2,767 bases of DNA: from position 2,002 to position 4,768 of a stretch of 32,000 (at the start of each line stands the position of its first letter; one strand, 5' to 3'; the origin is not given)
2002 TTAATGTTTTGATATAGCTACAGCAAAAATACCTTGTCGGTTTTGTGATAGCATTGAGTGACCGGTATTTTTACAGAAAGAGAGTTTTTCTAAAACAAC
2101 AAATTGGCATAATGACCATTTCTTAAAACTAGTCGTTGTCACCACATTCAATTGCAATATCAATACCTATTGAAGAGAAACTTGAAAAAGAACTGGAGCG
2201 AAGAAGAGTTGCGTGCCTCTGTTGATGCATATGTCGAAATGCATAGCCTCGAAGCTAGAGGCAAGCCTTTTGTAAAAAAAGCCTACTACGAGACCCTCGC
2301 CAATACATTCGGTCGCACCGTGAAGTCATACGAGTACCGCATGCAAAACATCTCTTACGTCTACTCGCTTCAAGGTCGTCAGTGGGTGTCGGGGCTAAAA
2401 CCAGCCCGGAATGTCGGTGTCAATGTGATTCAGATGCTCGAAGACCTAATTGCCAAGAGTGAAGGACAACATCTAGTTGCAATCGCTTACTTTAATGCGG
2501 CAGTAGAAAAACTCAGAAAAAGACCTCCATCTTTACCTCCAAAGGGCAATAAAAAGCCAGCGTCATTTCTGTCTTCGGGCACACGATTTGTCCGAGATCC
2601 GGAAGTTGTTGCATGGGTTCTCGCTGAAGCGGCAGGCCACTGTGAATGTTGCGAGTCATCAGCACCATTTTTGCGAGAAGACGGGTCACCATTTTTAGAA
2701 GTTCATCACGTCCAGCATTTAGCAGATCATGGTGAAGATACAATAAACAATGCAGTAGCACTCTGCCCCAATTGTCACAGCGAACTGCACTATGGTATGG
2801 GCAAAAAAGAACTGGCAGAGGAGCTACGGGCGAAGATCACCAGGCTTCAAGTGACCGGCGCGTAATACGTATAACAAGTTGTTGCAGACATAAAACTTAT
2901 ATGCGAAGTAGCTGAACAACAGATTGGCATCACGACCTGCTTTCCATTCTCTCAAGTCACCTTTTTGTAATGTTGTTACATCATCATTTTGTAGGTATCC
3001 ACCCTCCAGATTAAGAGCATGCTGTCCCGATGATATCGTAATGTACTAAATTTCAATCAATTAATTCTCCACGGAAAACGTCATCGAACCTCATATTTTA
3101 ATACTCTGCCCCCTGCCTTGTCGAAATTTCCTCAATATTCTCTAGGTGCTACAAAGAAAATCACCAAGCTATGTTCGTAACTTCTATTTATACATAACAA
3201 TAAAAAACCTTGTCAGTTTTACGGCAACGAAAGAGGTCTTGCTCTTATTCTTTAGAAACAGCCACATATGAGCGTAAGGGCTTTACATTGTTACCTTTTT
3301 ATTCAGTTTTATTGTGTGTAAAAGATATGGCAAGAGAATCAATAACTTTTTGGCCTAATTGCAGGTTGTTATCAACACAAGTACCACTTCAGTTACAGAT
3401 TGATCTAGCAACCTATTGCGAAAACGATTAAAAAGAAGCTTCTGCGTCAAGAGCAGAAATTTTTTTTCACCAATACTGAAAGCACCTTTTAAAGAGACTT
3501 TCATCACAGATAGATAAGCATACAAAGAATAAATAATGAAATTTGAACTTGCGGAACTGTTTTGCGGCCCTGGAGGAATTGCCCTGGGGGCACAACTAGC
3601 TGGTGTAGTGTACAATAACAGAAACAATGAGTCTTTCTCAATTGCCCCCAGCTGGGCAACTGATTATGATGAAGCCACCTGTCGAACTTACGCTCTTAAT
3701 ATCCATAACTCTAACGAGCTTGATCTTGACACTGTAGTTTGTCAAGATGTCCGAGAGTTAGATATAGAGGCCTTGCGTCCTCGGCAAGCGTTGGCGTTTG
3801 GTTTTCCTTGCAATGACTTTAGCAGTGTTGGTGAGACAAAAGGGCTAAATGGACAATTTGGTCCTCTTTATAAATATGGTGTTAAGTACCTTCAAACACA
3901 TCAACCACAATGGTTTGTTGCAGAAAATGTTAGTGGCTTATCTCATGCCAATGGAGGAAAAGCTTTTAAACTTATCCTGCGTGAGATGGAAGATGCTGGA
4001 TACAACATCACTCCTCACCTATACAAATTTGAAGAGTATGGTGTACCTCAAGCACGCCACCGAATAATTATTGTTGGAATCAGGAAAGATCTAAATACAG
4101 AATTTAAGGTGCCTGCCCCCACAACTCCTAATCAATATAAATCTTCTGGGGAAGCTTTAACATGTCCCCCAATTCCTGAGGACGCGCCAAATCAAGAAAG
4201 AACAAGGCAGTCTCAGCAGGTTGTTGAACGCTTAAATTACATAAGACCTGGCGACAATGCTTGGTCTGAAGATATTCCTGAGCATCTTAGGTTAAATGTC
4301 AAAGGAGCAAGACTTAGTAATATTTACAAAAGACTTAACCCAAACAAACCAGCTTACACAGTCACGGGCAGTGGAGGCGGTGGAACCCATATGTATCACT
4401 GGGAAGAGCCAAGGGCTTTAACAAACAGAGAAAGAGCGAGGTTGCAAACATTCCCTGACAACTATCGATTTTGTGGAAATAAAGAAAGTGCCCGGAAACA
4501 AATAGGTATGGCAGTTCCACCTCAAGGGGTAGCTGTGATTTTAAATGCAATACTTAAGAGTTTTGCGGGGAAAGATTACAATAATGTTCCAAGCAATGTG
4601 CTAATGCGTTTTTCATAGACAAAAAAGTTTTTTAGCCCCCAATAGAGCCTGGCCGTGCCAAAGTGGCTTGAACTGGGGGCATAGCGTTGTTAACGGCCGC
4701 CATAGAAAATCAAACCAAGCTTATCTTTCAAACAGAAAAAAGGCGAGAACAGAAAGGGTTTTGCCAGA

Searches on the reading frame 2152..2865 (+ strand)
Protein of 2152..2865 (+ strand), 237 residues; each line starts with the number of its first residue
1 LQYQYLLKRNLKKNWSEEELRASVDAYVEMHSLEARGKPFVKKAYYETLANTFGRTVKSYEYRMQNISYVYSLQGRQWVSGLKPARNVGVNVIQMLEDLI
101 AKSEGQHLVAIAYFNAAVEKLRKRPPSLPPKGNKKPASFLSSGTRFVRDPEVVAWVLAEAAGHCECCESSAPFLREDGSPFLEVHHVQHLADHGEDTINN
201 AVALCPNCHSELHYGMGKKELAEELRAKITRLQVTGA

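Call 50: search_protein_families(library=pfam, proteins=[window:2152-2865:+], max_evalue=0.001)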
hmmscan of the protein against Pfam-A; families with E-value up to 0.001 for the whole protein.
window:2152-2865:+ (237 aa): 1 family
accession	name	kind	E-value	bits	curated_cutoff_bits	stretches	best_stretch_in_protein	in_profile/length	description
PF01844.29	HNH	-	4.1e-10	40.1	21.4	1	164-213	1-45/47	HNH endonuclease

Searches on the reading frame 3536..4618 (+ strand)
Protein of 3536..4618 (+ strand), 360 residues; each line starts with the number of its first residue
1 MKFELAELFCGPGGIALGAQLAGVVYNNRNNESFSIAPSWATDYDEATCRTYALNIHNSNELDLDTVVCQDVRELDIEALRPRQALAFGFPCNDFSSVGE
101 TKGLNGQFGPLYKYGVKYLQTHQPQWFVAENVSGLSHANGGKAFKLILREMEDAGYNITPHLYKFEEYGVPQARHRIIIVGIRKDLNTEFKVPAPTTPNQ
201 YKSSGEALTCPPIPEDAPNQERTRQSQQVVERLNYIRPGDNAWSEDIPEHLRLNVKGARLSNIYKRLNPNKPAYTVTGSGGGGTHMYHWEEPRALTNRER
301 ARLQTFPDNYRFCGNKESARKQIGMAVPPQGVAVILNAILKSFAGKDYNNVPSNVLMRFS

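Call 50: search_protein_families(library=pfam, proteins=[window:3536-4618:+], max_evalue=0.001)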
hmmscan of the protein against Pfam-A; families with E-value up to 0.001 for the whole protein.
window:3536-4618:+ (360 aa): 1 family
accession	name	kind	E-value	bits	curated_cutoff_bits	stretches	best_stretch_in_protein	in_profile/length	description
PF00145.23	DNA_methylase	-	1.3e-71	242.1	22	1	4-340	2-323/324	C-5 cytosine-specific DNA methylase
